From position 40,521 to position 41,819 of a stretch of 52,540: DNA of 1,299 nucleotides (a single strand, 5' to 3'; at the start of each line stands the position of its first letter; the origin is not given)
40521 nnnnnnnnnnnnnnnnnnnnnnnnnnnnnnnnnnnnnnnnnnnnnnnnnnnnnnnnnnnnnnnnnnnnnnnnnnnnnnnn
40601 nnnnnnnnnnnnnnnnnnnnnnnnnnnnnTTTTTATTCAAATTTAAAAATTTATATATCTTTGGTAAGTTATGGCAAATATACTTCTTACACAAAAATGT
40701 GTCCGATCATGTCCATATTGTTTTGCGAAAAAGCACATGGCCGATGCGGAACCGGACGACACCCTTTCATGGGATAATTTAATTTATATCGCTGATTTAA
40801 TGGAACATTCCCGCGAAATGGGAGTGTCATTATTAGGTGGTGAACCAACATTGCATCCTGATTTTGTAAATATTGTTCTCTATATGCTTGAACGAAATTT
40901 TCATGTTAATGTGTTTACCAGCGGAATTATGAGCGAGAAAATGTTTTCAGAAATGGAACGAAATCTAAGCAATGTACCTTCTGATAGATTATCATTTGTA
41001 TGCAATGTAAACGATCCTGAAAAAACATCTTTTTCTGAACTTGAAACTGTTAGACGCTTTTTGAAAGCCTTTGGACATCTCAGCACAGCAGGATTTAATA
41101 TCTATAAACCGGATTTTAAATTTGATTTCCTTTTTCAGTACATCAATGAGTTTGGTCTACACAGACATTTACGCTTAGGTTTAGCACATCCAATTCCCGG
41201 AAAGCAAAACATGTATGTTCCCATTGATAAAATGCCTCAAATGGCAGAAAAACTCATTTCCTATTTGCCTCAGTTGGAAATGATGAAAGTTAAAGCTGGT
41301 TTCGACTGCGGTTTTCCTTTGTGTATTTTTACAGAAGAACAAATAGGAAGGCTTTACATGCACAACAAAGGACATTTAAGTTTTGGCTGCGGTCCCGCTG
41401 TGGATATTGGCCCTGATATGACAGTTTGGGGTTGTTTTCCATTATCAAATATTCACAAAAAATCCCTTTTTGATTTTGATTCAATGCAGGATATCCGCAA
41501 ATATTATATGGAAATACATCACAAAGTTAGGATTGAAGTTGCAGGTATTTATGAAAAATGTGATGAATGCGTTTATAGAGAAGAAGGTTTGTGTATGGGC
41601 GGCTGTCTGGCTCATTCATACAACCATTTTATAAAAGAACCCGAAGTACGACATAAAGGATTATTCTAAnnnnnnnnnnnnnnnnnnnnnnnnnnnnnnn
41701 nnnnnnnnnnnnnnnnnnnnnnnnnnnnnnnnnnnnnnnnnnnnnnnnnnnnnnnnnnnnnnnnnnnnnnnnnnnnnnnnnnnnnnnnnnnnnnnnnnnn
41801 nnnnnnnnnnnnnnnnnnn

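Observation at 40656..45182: Candidate undescribed maturation system: two radical SAM enzymes, a pseudo-rSAM partner and a GT9 glycosyltransferase with a Tat-exported poly-Tyr repeat protein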

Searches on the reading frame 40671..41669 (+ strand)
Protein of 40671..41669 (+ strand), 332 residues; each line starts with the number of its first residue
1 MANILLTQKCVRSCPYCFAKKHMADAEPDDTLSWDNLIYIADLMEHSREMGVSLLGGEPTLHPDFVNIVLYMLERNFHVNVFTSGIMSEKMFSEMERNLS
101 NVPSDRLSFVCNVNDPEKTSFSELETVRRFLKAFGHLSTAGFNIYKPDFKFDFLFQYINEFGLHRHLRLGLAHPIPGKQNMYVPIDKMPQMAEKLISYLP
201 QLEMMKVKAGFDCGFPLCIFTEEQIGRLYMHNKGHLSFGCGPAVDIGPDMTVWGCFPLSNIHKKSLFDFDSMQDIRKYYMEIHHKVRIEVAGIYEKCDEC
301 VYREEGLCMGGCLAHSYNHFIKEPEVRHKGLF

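Call 3: search_protein_families(library=ncbifam, proteins=[window:40671-41669:+], max_evalue=0.01)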
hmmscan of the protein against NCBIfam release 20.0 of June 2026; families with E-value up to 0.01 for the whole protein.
window:40671-41669:+ (332 aa): 42 families (the best 25 are shown)
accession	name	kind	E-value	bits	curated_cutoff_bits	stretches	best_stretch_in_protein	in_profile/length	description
NF038283.1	viperin_w_prok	equivalog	6.2e-10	38.7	180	1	2-101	4-109/281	viperin family antiviral radical SAM protein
TIGR04317.1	W_rSAM_matur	equivalog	2.4e-09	36.8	380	1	5-96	9-99/349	tungsten cofactor oxidoreductase radical SAM maturase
TIGR04251.1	SCM_rSAM_ScmF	equivalog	3.8e-09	36.4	400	1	5-93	9-98/353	SynChlorMet cassette radical SAM/SPASM protein ScmF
NF045646.2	rSAM_Se_TrsS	equivalog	1.4e-08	33.7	490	1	5-86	91-171/441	radical SAM (seleno)protein TrsS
NF047865.1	rSAM_PapB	equivalog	2.6e-08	33.5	340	1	4-74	7-80/330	PapB family radical SAM/SPASM ranthipeptide maturase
NF045702.1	rSAM_GDGT_ether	equivalog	2.9e-08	32.8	450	1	1-91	87-179/486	tetraether lipid synthase Tes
TIGR02109.1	PQQ_syn_pqqE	equivalog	4.6e-08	32.4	381.35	1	6-90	13-95/358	pyrroloquinoline quinone biosynthesis protein PqqE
TIGR02668.1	moaA_archaeal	equivalog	8.8e-08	31.5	325.25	1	4-96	14-105/303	GTP 3',8-cyclase MoaA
NF050035.1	rSAM_WgK_link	exception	1.2e-07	31.1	650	1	3-116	12-121/367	radical SAM/SPASM peptide maturase WgkB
NF001199.0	PRK00164.2-1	equivalog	2.7e-07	30.1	231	1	4-95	16-106/308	GTP 3',8-cyclase MoaA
TIGR02666.1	moaA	equivalog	4.5e-07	29.2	284.05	1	5-94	15-109/336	GTP 3',8-cyclase MoaA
TIGR02495.1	NrdG2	equivalog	8.7e-07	28.5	131.15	1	2-99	18-113/193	anaerobic ribonucleoside-triphosphate reductase activating protein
TIGR03962.1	mycofact_rSAM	equivalog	1.9e-06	27.3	265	1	6-91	18-100/339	mycofactocin radical SAM maturase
TIGR03963.1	rSAM_QueE_Clost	equivalog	2e-06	27.7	260.1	1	4-100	23-117/219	putative 7-carboxy-7-deazaguanine synthase QueE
TIGR04321.1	spiroSPASM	subfamily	2.8e-06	26.3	250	1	3-136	234-372/510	spiro-SPASM protein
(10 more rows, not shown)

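Call 4: search_protein_families(library=pfam, proteins=[window:40671-41669:+], max_evalue=0.01)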
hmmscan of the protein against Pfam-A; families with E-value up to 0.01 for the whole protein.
window:40671-41669:+ (332 aa): 2 families
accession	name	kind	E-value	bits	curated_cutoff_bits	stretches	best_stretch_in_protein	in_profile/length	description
PF04055.27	Radical_SAM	-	1.4e-12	48.6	29.5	1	5-97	2-99/166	Radical SAM superfamily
PF13353.11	Fer4_12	-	1.9e-06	28.6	22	1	4-94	9-100/137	4Fe-4S single cluster domain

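Call 28: search_solved_structures(query=window:40671-41666:+, max_evalue=0.1)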
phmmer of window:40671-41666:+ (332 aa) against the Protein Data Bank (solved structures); distinct sequences matched with E-value up to 0.1: 7.
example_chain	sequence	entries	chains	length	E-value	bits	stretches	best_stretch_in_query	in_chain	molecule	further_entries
6c8v_A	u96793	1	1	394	8.8e-05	25.1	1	6-87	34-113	Coenzyme PQQ synthesis protein E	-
6efn_A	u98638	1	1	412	0.004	19.7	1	4-103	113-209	Sporulation killing factor maturation protein SkfB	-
9dfn_A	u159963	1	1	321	0.0057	19.2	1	3-103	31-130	Radical SAM core domain-containing protein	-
7tol_A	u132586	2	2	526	0.0081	18.7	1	1-89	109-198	glycerol dibiphytanyl glycerol tetraether - macrocyclic archaeol synthase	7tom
9dfu_A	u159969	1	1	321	0.012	18.1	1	3-103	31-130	Radical SAM core domain-containing protein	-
5v1q_A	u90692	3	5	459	0.016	17.7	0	8-91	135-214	Radical SAM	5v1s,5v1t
3can_A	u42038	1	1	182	0.097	15.1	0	51-109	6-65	Pyruvate-formate lyase-activating enzyme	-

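Call 61: find_homologous_proteins(query=window:40671-41666:+, max_evalue=0.00001)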
Query window:40671-41666:+ (332 aa): 1643 proteins with E <= 0.00001 among 2000 candidates; the best 120 are listed.
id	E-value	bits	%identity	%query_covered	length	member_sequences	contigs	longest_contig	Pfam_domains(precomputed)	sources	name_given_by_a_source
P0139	8.1e-219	744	93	100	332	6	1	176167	PF04055.28,PF13353.12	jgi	jgi:radical SAM protein with 4Fe4S-binding SPASM domain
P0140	3.2e-185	633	76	100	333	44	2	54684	PF04055.28,PF13353.12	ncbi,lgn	-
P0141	1.8e-184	631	78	100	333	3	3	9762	PF04055.28,PF13353.12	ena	-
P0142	7.3e-184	629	78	100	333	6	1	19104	PF04055.28,PF13353.12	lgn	-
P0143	3.9e-183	626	76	100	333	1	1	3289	PF04055.28,PF13353.12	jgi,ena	-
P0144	1.7e-178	611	76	100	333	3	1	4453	PF04055.28,PF13353.12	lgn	-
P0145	1.5e-177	608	73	100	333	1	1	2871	PF04055.28,PF13353.12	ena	-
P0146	8.8e-177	606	73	100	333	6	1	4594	PF04055.28,PF13353.12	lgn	-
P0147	7.7e-152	524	65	100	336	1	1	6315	PF04055.28,PF13353.12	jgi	-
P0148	1.1e-151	523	63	99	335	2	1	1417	PF04055.28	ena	-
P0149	3.8e-151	521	64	100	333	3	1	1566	PF04055.28,PF13353.12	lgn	-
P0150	6.4e-151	521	62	100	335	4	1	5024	PF04055.28,PF13353.12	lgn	-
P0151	4.7e-150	518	65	98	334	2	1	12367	PF04055.28,PF13353.12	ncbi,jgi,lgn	-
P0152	4.1e-148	511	62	100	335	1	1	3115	PF04055.28,PF13353.12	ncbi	-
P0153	1.0e-147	510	61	100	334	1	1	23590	PF04055.28,PF13353.12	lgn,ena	-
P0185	2.0e-133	463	55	100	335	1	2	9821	PF04055.28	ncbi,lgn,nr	ncbi:MAG: radical SAM protein [Gemmatimonadetes bacterium]|nr:radical SAM protein [Gemmatimonadota b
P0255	1.5e-126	440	51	100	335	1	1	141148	PF04055.28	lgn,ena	-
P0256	1.7e-126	440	54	98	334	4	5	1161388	PF04055.28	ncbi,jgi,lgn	jgi:radical SAM protein with 4Fe4S-binding SPASM domain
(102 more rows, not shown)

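Call 63: find_encoding_contigs(protein=P0256, flank=7000, max_places=2)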
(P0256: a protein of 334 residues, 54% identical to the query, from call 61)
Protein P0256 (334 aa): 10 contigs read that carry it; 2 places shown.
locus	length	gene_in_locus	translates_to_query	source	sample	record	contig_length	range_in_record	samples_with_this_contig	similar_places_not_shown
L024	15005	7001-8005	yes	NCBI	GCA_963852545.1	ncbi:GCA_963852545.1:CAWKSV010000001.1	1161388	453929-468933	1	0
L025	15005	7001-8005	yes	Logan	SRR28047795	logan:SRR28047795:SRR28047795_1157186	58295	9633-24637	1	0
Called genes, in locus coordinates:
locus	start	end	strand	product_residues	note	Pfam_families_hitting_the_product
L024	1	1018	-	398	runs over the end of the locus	PF01790:LGT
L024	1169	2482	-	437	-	PF00919:UPF0004, PF04055:Radical_SAM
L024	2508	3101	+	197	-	PF08534:Redoxin, PF00578:AhpC-TSA, PF00085:Thioredoxin (weak), PF13905:Thioredoxin_8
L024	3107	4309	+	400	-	-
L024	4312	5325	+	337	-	PF04307:YdjM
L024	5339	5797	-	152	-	PF08808:RES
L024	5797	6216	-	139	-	PF20432:Xre-like-HTH, PF09722:Xre_MbcA_ParS_C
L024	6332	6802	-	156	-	PF08570:DUF1761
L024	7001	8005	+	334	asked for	PF04055:Radical_SAM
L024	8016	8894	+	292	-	-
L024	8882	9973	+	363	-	PF04055:Radical_SAM, PF13186:SPASM (weak)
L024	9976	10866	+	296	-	PF01075:Glyco_transf_9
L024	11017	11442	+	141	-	-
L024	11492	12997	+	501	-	PF14903:WG_beta_rep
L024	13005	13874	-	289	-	PF14257:DUF4349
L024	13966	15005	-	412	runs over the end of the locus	PF01979:Amidohydro_1, PF07969:Amidohydro_3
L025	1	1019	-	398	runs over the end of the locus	PF01790:LGT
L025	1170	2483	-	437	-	PF00919:UPF0004, PF04055:Radical_SAM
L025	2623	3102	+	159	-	PF00578:AhpC-TSA, PF08534:Redoxin, PF00085:Thioredoxin (weak), PF13905:Thioredoxin_8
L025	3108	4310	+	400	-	-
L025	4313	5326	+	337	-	PF04307:YdjM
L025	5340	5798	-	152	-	PF08808:RES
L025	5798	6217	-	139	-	PF20432:Xre-like-HTH, PF09722:Xre_MbcA_ParS_C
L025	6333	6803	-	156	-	PF08570:DUF1761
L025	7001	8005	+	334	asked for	PF04055:Radical_SAM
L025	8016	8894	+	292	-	-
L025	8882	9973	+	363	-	PF04055:Radical_SAM, PF13186:SPASM (weak)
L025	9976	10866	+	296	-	PF01075:Glyco_transf_9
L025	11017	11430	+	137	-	-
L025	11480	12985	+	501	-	PF14903:WG_beta_rep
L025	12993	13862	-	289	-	PF14257:DUF4349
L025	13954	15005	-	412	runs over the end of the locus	PF01979:Amidohydro_1, PF07969:Amidohydro_3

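Call 64: find_encoding_contigs(protein=P0185, flank=7000, max_places=1)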
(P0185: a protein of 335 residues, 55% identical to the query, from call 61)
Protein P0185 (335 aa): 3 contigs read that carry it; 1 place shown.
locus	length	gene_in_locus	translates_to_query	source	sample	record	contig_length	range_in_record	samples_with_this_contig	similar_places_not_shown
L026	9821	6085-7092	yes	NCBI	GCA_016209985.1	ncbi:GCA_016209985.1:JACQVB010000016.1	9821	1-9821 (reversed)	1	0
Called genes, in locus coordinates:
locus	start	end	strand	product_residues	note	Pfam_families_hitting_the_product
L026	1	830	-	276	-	?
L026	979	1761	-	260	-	PF00657:Lipase_GDSL, PF13472:Lipase_GDSL_2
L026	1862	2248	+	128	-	-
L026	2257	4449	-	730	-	PF26549:Tricorn_N (weak), PF26550:Tricorn_2nd (weak), PF26549:Tricorn_N (weak), PF26550:Tricorn_2nd (weak), PF07676:PD40 (weak), PF26549:Tricorn_N, PF00326:Peptidase_S9, PF01738:DLH (weak), +2 more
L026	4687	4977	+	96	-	PF04014:MazE_antitoxin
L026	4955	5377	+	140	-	PF01850:PIN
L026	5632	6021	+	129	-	-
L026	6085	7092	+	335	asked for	PF04055:Radical_SAM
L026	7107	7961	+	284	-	-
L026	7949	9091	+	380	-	PF04055:Radical_SAM, PF13186:SPASM (faint)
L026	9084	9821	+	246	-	PF04055:Radical_SAM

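Call 65: find_encoding_contigs(protein=P0255, flank=7000, max_places=1)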
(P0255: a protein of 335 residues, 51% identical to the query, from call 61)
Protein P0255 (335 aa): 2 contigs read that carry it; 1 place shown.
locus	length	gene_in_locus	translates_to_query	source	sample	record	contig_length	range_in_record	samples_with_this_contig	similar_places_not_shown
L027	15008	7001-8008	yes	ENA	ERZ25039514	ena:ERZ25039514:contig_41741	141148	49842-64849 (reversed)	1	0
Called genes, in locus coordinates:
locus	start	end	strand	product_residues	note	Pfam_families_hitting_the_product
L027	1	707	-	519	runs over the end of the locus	PF02310:B12-binding, PF04055:Radical_SAM (weak)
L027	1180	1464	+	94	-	-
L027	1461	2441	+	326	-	-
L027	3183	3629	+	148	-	PF13538:UvrD_C_2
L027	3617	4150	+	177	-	PF10816:DUF2760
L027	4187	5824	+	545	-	PF00012:HSP70, PF06723:MreB_Mbl (weak)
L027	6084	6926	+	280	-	-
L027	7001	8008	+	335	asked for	PF04055:Radical_SAM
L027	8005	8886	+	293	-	-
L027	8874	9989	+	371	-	PF04055:Radical_SAM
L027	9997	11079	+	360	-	PF04055:Radical_SAM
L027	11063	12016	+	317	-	-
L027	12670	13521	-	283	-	PF12531:DUF3731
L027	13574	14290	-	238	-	-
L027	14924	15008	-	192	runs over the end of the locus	-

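Call 67: search_protein_representatives(protein=window:40671-41666:+)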
Query: 332 residues. Proteins with E-value up to 0.001 (for the whole library): 2501; up to 1e-10: 1129; up to 1e-30: 317. The best 150 are listed.
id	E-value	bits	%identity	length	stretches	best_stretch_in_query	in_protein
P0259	6.7e-117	407.0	52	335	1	1-329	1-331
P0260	3.3e-107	375.1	49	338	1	1-330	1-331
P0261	1.6e-104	366.3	48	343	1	1-327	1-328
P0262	3.0e-102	358.8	47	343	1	2-328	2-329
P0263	7.0e-96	337.9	46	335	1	1-324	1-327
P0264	9.4e-88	311.1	44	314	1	28-318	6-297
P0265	1.3e-80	287.6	41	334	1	1-316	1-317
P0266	2.0e-80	287.0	42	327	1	1-315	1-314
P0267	8.1e-78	278.5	38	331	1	1-314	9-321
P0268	5.4e-77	275.8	40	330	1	3-328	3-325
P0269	1.4e-74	267.9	54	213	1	124-327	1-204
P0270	2.6e-73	263.7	39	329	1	1-321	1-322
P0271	1.0e-72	261.7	44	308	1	31-318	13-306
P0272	1.9e-72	260.8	62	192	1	1-180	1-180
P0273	1.1e-71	258.3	39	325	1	1-316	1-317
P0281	6.5e-67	242.6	36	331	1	1-317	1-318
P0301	2.6e-59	217.6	35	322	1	1-314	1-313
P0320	1.6e-55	205.2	34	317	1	1-318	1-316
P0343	8.1e-50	186.4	31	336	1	3-317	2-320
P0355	2.3e-47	178.3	29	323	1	1-317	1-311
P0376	2.1e-44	168.6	31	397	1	1-313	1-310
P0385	3.6e-43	164.6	30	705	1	1-316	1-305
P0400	5.7e-42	160.6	29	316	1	3-315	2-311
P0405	1.1e-41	159.7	30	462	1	3-318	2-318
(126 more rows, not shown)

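Call 69: search_protein_families(library=ncbifam, proteins=[P0265, P0281, P0301, P0320, P0343, P0355, P0376, P0385, P0400, P0405], max_evalue=1e-10)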
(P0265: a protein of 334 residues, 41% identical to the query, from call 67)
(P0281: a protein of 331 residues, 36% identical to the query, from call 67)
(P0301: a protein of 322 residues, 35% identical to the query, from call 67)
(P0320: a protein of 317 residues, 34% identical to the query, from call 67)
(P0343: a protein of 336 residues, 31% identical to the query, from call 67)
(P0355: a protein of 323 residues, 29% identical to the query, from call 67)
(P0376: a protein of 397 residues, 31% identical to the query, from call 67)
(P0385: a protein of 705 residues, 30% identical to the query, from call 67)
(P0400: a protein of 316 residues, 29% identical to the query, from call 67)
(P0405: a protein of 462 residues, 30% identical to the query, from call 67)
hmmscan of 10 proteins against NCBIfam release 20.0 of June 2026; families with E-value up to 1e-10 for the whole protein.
P0265 (334 aa): 0 families

P0281 (331 aa): 0 families

P0301 (322 aa): 2 families
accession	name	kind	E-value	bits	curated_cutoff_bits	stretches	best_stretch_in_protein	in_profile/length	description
NF038283.1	viperin_w_prok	equivalog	1.7e-13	50.4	180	1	3-93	5-104/281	viperin family antiviral radical SAM protein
TIGR04317.1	W_rSAM_matur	equivalog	6e-12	45.3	380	1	5-92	9-98/349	tungsten cofactor oxidoreductase radical SAM maturase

P0320 (317 aa): 2 families
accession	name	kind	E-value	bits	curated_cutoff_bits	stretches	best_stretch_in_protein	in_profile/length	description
TIGR04317.1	W_rSAM_matur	equivalog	2.6e-11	43.2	380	1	5-102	9-105/349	tungsten cofactor oxidoreductase radical SAM maturase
NF038283.1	viperin_w_prok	equivalog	7.8e-11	41.7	180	0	3-89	5-96/281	viperin family antiviral radical SAM protein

P0343 (336 aa): 0 families

P0355 (323 aa): 1 family
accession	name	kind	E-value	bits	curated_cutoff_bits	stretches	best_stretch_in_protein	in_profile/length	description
NF038283.1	viperin_w_prok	equivalog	7.1e-13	48.4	180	1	6-92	8-95/281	viperin family antiviral radical SAM protein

P0376 (397 aa): 4 families
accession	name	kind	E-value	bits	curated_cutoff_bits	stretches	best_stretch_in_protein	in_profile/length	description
TIGR02666.1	moaA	equivalog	3.5e-13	49.2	284.05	1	6-73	16-85/336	GTP 3',8-cyclase MoaA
NF045702.1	rSAM_GDGT_ether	equivalog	2.1e-12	46.5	450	1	1-77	87-165/486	tetraether lipid synthase Tes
NF045646.2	rSAM_Se_TrsS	equivalog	3.1e-12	45.8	490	1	5-77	91-162/441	radical SAM (seleno)protein TrsS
NF038283.1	viperin_w_prok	equivalog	1.4e-11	44.1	180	1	3-85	5-93/281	viperin family antiviral radical SAM protein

P0385 (705 aa): 5 families
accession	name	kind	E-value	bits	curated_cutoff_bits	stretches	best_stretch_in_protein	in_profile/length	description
TIGR04317.1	W_rSAM_matur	equivalog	2.4e-18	66.4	380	1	4-126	8-132/349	tungsten cofactor oxidoreductase radical SAM maturase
TIGR02666.1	moaA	equivalog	8.2e-13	48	284.05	1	4-100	14-118/336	GTP 3',8-cyclase MoaA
NF038283.1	viperin_w_prok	equivalog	5.2e-12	45.5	180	1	2-83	4-93/281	viperin family antiviral radical SAM protein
TIGR04167.1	rSAM_SeCys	equivalog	1.4e-11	44.2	300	1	4-127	12-143/303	arsenosugar biosynthesis radical SAM (seleno)protein ArsS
TIGR02668.1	moaA_archaeal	equivalog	9e-11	41.3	325.25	0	4-102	14-114/303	GTP 3',8-cyclase MoaA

P0400 (316 aa): 2 families
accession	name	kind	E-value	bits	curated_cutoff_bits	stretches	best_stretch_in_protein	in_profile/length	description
NF038283.1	viperin_w_prok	equivalog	7.4e-13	48.3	180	1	2-89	5-93/281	viperin family antiviral radical SAM protein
TIGR02666.1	moaA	equivalog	5.8e-12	45.2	284.05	1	3-109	14-121/336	GTP 3',8-cyclase MoaA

P0405 (462 aa): 2 families
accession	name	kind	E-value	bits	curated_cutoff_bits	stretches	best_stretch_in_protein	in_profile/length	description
TIGR02666.1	moaA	equivalog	2.4e-12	46.5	284.05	1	3-159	14-177/336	GTP 3',8-cyclase MoaA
NF038283.1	viperin_w_prok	equivalog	9.9e-11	41.3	180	1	1-100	4-107/281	viperin family antiviral radical SAM protein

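Call 79: find_encoding_contigs(protein=P0139, flank=6000, max_places=1)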
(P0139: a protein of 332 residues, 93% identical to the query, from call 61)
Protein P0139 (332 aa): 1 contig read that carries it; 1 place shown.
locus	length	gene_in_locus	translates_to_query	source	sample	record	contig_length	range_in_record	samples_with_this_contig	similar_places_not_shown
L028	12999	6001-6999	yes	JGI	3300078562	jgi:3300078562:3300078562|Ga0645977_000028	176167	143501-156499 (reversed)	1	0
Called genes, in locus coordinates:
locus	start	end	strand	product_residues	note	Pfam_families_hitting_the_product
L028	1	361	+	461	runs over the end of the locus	PF18195:GatD_N, PF00710:Asparaginase, PF17763:Asparaginase_C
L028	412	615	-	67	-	-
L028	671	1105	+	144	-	PF22769:DCD, PF00692:dUTPase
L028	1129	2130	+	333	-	PF00483:NTP_transferase, PF25084:LbH_EIF2B (weak)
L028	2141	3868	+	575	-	-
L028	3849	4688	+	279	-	PF14125:DUF4292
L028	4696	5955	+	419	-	PF01551:Peptidase_M23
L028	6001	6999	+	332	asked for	PF04055:Radical_SAM, PF13353:Fer4_12 (weak)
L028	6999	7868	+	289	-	-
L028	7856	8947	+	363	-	PF04055:Radical_SAM, PF13186:SPASM (weak)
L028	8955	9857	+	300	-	PF01075:Glyco_transf_9 (weak)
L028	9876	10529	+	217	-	-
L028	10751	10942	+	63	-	PF02416:TatA_B_E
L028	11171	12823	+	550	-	PF01464:SLT, PF01476:LysM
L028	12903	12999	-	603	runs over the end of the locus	PF12838:Fer4_7 (weak), PF13183:Fer4_8, PF13187:Fer4_9 (weak), PF02754:CCG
